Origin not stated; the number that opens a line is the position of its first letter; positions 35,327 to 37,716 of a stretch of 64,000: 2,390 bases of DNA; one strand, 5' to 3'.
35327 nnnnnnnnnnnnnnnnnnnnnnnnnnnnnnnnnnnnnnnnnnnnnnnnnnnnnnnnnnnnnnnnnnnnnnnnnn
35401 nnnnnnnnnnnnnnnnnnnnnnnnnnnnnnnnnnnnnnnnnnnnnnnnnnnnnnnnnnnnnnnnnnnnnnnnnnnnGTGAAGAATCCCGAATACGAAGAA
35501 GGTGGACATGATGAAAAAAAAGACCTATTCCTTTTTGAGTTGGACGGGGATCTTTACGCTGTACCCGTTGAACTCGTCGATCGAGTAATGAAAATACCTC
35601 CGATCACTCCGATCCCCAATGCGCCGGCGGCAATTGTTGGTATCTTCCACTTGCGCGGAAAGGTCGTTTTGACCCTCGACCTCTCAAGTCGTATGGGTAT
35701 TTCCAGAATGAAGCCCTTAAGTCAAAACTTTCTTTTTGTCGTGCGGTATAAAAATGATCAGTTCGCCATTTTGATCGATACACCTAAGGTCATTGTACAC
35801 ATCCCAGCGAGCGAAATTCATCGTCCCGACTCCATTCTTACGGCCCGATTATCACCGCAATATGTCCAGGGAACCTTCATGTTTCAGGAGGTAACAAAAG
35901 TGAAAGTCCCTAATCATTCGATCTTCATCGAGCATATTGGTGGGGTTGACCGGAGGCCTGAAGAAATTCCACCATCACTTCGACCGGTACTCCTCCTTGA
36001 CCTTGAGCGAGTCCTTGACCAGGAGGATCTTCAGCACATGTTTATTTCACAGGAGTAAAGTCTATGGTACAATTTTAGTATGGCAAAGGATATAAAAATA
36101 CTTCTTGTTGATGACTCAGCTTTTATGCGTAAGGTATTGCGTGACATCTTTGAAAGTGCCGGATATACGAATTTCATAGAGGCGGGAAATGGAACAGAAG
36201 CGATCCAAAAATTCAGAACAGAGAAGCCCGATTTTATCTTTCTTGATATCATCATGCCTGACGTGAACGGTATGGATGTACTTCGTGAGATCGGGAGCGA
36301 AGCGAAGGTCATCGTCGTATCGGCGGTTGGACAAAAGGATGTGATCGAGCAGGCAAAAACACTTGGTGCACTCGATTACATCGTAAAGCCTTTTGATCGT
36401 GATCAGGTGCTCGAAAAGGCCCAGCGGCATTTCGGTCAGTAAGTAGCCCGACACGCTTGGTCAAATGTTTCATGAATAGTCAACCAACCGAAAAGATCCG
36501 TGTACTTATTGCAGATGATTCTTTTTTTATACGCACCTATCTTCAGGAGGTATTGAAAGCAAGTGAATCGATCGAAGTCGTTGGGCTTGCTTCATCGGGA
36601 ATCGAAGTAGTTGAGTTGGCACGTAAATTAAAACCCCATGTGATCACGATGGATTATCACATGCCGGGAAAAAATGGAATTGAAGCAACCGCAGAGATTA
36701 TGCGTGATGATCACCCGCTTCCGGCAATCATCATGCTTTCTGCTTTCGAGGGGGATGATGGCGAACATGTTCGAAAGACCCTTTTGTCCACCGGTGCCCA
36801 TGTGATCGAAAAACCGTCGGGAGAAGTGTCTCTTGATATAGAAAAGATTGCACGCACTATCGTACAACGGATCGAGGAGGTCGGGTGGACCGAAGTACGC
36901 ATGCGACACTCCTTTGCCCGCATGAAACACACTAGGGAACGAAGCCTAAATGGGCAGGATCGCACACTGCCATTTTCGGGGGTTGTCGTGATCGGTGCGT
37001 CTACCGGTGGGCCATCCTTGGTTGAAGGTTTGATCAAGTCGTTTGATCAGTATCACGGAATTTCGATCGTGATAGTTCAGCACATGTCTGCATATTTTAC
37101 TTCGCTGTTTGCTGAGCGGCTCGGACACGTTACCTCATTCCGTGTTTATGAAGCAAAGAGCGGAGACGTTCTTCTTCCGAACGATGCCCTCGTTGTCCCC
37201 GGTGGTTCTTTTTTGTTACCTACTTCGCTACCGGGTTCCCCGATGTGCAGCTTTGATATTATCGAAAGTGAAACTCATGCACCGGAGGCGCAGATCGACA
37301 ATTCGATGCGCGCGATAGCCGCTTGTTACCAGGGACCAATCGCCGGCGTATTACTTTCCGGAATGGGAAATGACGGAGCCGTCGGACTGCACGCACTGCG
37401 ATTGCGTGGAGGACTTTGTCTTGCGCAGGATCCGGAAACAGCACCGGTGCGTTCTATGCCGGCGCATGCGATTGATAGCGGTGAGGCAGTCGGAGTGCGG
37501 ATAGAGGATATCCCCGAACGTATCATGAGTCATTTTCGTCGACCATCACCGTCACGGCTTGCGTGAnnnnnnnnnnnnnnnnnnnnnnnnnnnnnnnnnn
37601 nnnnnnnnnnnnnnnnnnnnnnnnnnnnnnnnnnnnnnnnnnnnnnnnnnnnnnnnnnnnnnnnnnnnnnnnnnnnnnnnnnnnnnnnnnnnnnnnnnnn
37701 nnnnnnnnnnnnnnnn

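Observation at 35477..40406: Compact chemosensory operon (cheW-cheY-cheB-cheA-cheC-cheD) lacking cheR and receptor genes, next to a recombination hotspot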

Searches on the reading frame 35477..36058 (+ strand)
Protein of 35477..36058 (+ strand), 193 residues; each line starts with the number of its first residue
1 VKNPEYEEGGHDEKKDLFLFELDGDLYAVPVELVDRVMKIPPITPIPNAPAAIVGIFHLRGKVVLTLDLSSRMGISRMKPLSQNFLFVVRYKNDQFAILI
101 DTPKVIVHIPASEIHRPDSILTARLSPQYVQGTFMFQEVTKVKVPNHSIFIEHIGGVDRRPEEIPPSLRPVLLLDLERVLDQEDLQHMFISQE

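Call 4: search_protein_families(library=pfam, proteins=[window:35477-36058:+])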
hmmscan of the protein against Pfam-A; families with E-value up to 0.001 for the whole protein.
window:35477-36058:+ (193 aa): 1 family
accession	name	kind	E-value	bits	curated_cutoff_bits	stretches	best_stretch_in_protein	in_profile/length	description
PF01584.24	CheW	-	2.2e-23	82.9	23.5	1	17-180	2-134/138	CheW-like domain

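Call 55: search_solved_structures(query=window:35477-36058:+, max_evalue=0.001, show_alignments=1)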
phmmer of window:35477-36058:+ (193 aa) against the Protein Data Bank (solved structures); distinct sequences matched with E-value up to 0.001: 6.
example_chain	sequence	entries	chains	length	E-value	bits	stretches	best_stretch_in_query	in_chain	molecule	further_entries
2qdl_A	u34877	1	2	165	1.5e-11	48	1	11-141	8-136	Chemotaxis signal transduction protein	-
3ja6_A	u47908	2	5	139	3.2e-07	33.9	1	16-113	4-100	Chemotaxis protein CheW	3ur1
4jpb_W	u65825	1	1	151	3.3e-07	33.8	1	16-112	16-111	Chemotaxis protein CheW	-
1k0s_A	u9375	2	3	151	4.5e-07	33.4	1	16-112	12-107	CHEMOTAXIS PROTEIN CHEW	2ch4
2ho9_A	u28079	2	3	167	3.5e-05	27.2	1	15-133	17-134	Chemotaxis protein cheW | CheW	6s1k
8c5v_E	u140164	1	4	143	3.6e-05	27.2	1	16-133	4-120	Chemotaxis protein CheW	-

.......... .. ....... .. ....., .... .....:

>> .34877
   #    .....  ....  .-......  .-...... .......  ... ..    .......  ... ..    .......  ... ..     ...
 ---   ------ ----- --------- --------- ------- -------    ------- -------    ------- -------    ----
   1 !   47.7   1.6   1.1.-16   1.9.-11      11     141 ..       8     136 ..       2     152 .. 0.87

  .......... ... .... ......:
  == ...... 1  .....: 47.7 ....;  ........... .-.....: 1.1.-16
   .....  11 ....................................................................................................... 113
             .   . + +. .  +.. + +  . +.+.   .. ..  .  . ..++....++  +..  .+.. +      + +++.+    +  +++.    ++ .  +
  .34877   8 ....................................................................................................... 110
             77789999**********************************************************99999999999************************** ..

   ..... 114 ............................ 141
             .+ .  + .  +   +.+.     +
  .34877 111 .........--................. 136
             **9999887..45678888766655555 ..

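Call 71: search_protein_families(library=ncbifam, proteins=[window:35477-36058:+], max_evalue=0.01)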
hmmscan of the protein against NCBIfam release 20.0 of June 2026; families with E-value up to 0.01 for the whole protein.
window:35477-36058:+ (193 aa): 1 family
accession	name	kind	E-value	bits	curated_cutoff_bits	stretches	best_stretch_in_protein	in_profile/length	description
NF007903.0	PRK10612.1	equivalog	7.4e-06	25.8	260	1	14-138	16-139/167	chemotaxis protein CheW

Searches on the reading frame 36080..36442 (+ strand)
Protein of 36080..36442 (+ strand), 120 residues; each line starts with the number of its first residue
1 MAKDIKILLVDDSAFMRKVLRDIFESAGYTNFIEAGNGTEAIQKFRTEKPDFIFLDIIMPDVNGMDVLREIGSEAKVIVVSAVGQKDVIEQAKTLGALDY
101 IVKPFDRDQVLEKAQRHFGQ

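Call 4: search_protein_families(library=pfam, proteins=[window:36080-36442:+])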
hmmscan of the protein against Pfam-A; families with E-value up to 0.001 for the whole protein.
window:36080-36442:+ (120 aa): 1 family
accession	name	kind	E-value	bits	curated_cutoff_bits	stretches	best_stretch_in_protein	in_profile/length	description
PF00072.30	Response_reg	-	4.5e-28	98.1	30.2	1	7-114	1-110/111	Response regulator receiver domain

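Call 54: search_solved_structures(query=window:36080-36442:+, max_evalue=1e-10, show_alignments=2)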
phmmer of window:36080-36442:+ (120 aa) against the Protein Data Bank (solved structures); distinct sequences matched with E-value up to 1e-10: 111 (the best 60 are shown).
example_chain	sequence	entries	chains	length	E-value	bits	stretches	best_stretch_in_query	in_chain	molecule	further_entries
1tmy_A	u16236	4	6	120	5.3e-28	100.5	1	6-113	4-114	CHEY PROTEIN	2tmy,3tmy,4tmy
4iga_A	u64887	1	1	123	5.4e-28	100.5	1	6-113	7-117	Chemotaxis protein CheY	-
1u0s_Y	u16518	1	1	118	6.2e-28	100.3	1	6-113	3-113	Chemotaxis protein cheY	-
4qyw_A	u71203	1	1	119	7.9e-27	96.8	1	6-113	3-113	Chemotaxis protein CheY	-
6c40_B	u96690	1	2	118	1.5e-26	95.8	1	6-113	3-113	Chemotaxis protein CheY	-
8q52_A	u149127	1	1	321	1.1e-25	93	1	3-109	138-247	Leucine-specific-binding protein,Chemotaxis protein CheY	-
6er7_A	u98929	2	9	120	1.2e-25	93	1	6-116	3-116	120aa long hypothetical chemotaxis protein (CheY)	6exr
9rhz_C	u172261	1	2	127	1.4e-25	92.7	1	6-113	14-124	Chemotaxis protein CheY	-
1pey_A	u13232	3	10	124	1.5e-21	79.7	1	5-117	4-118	Sporulation initiation phosphotransferase F | SPORULATION RESPONSE REGULATORY PROTEIN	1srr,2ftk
1f51_E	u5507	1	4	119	1.8e-21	79.5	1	6-117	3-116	SPORULATION INITIATION PHOSPHOTRANSFERASE F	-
3q15_C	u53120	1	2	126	3.9e-21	78.4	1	5-117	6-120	Sporulation initiation phosphotransferase F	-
1fsp_A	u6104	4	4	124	4e-21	78.4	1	5-117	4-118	STAGE 0 SPORULATION PROTEIN F | SPORULATION RESPONSE REGULATORY PROTEIN | Sporulation initiation phosphotransferase F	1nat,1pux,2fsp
9xzo_A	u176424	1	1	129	9.3e-21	77.2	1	6-119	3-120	De novo protein M1X0B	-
2jvk_A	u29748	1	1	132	1.8e-20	76.3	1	5-117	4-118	Sporulation initiation phosphotransferase F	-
2jvi_A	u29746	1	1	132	2e-20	76.1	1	5-117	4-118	Sporulation initiation phosphotransferase F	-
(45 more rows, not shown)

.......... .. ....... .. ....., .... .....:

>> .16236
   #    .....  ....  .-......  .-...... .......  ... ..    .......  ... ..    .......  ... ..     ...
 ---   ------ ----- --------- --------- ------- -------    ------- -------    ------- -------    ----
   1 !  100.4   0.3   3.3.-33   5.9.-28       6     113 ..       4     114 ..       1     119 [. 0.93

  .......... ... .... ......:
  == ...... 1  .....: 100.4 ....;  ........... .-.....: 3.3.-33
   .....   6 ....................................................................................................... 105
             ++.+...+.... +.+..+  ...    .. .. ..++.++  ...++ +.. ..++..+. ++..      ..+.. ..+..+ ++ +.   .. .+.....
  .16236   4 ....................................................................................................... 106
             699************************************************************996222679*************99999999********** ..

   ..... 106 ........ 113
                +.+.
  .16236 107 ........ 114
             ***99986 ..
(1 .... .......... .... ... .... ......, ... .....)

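Call 71: search_protein_families(library=ncbifam, proteins=[window:36080-36442:+], max_evalue=0.01)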
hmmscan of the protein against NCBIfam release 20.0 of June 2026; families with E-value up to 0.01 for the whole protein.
window:36080-36442:+ (120 aa): 103 families (the best 25 are shown)
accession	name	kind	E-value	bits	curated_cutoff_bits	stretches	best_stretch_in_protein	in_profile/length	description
NF041367.1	CheY_Halo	equivalog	7.5e-27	94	200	1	7-114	1-110/114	chemotaxis protein CheY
NF001965.0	PRK00742.1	subfamily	1.3e-22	80.5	293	1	3-109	2-114/357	chemotaxis-specific protein-glutamate methyltransferase CheB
NF045944.1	ResRegRpaBCyano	equivalog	1.5e-20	73.6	330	1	8-108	1-102/229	response regulator transcription factor RpaB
TIGR02875.1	spore_0_A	equivalog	2.6e-20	72.8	200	1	4-113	2-117/262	sporulation transcription factor Spo0A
NF007901.0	PRK10610.1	equivalog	1.6e-19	70.3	189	1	2-118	3-124/129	chemotaxis response regulator CheY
NF008469.0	PRK11361.1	equivalog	2.3e-19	69.4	714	1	2-110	2-112/461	acetoacetate metabolism transcriptional regulator AtoC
NF045505.1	RR_RssB_Pseudo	equivalog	2.8e-19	69.4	700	1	4-115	5-118/394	two-component system response regulator RssB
NF040689.1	MtrAB_MtrA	equivalog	4.2e-18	65.5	300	1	7-113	1-108/219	MtrAB system response regulator MtrA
NF041733.1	resp_reg_CseB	equivalog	9.1e-18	64.5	350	1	6-108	2-105/228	two-component system response regulator CseB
NF041866.1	EpsW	equivalog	5e-17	61.7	200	1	6-115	7-122/131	exopolysaccharide biosynthesis response regulator EpsW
NF007935.0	PRK10651.1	equivalog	5.2e-17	61.7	250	1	4-115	6-121/216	two-component system response regulator NarL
NF009206.0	PRK12555.1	subfamily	6.3e-17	61.5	342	1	5-107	1-108/340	chemotaxis-specific protein-glutamate methyltransferase CheB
NF008677.0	PRK11697.1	equivalog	1.3e-16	60.7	246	1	5-111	2-109/238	two-component system response regulator BtsR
NF008034.0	PRK10766.1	equivalog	1.6e-16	60.5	275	1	5-111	3-110/231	two-component system response regulator TorR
NF051870.1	NAssimRespRegNtrX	equivalog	3.4e-16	59.2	600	1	6-116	3-117/452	nitrogen assimilation response regulator NtrX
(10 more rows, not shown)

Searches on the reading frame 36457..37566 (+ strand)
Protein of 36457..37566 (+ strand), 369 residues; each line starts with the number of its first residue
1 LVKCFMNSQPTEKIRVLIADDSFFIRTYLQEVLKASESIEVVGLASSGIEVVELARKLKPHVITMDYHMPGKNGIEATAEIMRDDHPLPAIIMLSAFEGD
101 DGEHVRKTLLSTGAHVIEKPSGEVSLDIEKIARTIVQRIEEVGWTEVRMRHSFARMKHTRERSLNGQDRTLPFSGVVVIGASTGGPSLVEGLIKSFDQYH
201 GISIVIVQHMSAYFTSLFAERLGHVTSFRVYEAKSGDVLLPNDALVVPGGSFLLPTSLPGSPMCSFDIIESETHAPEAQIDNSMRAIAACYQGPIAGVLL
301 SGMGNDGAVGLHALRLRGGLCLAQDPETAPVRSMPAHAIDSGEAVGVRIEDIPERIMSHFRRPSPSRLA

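Call 4: search_protein_families(library=pfam, proteins=[window:36457-37566:+])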
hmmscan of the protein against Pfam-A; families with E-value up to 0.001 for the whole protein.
window:36457-37566:+ (369 aa): 2 families
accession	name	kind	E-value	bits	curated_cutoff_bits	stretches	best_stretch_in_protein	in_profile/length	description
PF01339.22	CheB_methylest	-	2.1e-43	148.5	24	1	177-356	1-174/174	CheB methylesterase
PF00072.30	Response_reg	-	1.3e-16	61.2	30.2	1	16-123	1-103/111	Response regulator receiver domain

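Call 53: search_solved_structures(query=window:36472-37566:+, max_evalue=0.001, show_alignments=1)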
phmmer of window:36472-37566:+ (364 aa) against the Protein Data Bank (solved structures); distinct sequences matched with E-value up to 0.001: 69 (the best 60 are shown).
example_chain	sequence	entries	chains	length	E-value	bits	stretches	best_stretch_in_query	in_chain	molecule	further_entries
7esg_A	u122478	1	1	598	5.5e-41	143.9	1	7-351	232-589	Glutathione S-transferase,Protein-glutamate methylesterase/protein-glutamine glutaminase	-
6ymz_A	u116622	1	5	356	2.8e-34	121.8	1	7-353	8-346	Protein-glutamate methylesterase/protein-glutamine glutaminase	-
1a2o_A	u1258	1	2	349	1.1e-32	116.6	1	7-340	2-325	CHEB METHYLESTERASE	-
3sft_A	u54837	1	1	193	2.3e-21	79.3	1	170-351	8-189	Chemotaxis response regulator protein-glutamate methylesterase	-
3t8y_A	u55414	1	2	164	5.8e-21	78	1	8-136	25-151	Chemotaxis response regulator protein-glutamate methylesterase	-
1chd_A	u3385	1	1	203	3.8e-19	72.1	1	170-340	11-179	CHEB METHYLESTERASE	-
6er7_A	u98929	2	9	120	5.2e-14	55.2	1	10-116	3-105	120aa long hypothetical chemotaxis protein (CheY)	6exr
4iga_A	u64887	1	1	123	2.5e-13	52.9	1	10-92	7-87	Chemotaxis protein CheY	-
1tmy_A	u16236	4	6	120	2.6e-13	52.9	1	10-92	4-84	CHEY PROTEIN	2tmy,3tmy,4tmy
1u0s_Y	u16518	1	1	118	2.7e-13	52.9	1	10-92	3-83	Chemotaxis protein cheY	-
8q52_A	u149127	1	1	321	1.2e-12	50.7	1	8-92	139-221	Leucine-specific-binding protein,Chemotaxis protein CheY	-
4qyw_A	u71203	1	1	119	4.6e-12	48.8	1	10-92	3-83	Chemotaxis protein CheY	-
1s8n_A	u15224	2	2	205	1.4e-11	47.2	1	9-96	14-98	putative antiterminator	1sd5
7ve6_A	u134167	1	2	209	2.2e-11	46.6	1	9-119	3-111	Response regulator protein VraR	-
6c40_B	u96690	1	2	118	2.4e-11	46.5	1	10-92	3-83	Chemotaxis protein CheY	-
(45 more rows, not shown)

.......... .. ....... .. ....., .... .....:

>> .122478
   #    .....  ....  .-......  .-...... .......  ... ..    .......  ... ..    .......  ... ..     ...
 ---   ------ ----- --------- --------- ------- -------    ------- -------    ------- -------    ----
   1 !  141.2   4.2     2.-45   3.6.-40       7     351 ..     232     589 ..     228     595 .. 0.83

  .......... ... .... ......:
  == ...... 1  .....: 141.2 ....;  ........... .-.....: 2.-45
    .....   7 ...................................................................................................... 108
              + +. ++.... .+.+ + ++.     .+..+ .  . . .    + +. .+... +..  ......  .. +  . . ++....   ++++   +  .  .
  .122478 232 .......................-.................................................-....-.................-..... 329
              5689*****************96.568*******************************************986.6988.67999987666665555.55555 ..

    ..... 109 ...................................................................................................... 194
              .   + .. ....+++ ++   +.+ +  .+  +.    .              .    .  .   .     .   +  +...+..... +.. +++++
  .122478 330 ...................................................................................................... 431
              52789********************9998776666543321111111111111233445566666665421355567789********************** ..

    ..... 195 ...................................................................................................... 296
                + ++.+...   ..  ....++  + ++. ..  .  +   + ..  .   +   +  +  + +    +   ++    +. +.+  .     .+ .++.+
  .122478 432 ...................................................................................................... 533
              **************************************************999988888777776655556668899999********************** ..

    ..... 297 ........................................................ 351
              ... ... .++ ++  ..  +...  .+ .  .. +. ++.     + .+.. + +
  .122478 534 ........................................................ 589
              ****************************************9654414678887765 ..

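Call 71: search_protein_families(library=ncbifam, proteins=[window:36472-37566:+], max_evalue=0.01)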
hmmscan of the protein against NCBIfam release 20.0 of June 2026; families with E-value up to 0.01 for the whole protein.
window:36472-37566:+ (364 aa): 50 families (the best 25 are shown)
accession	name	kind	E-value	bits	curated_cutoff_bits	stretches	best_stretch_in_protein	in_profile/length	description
NF001965.0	PRK00742.1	subfamily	3e-71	240.5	293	1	7-355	2-353/357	chemotaxis-specific protein-glutamate methyltransferase CheB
NF009206.0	PRK12555.1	subfamily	1.8e-63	214.5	342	1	9-357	1-338/340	chemotaxis-specific protein-glutamate methyltransferase CheB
NF041367.1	CheY_Halo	equivalog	3.1e-18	66.2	200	1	11-118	1-103/114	chemotaxis protein CheY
NF052445.1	RespRegMctR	equivalog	7.1e-16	58.2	300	1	8-126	1-118/205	two-component system response regulator MctR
TIGR02875.1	spore_0_A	equivalog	6.6e-14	51.8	200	1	7-145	1-132/262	sporulation transcription factor Spo0A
NF008677.0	PRK11697.1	equivalog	3.1e-13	49.7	246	1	9-93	2-84/238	two-component system response regulator BtsR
NF007935.0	PRK10651.1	equivalog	3.3e-13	49.3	250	1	6-93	4-90/216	two-component system response regulator NarL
NF007018.1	PRK09483.1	equivalog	9.8e-13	48.2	280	1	9-91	2-83/217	UvrY/SirA/GacA family response regulator transcription factor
NF011896.0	PRK15369.1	equivalog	3.8e-10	39.7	242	1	8-110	3-101/211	two component system response regulator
NF007708.0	PRK10403.1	equivalog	2.7e-09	36.8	343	1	8-90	6-87/215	nitrate/nitrite response regulator protein NarP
NF008469.0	PRK11361.1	equivalog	2.5e-08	33.1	714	1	9-92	5-85/461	acetoacetate metabolism transcriptional regulator AtoC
NF040689.1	MtrAB_MtrA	equivalog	1.6e-07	30.9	300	1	11-119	1-103/219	MtrAB system response regulator MtrA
NF045717.1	DVU0259_DivK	exception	3.8e-07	30.3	160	1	10-95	4-88/117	DVU0259 family response regulator domain-containing protein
NF045901.1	HisKinLetSLeg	equivalog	1.3e-06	26.7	1650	1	8-126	671-785/906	two-component system sensor histidine kinase LetS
NF047785.1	respo_reg_MadR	equivalog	1.6e-06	27.7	300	1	9-95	1-89/209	MadR family response regulator transcription factor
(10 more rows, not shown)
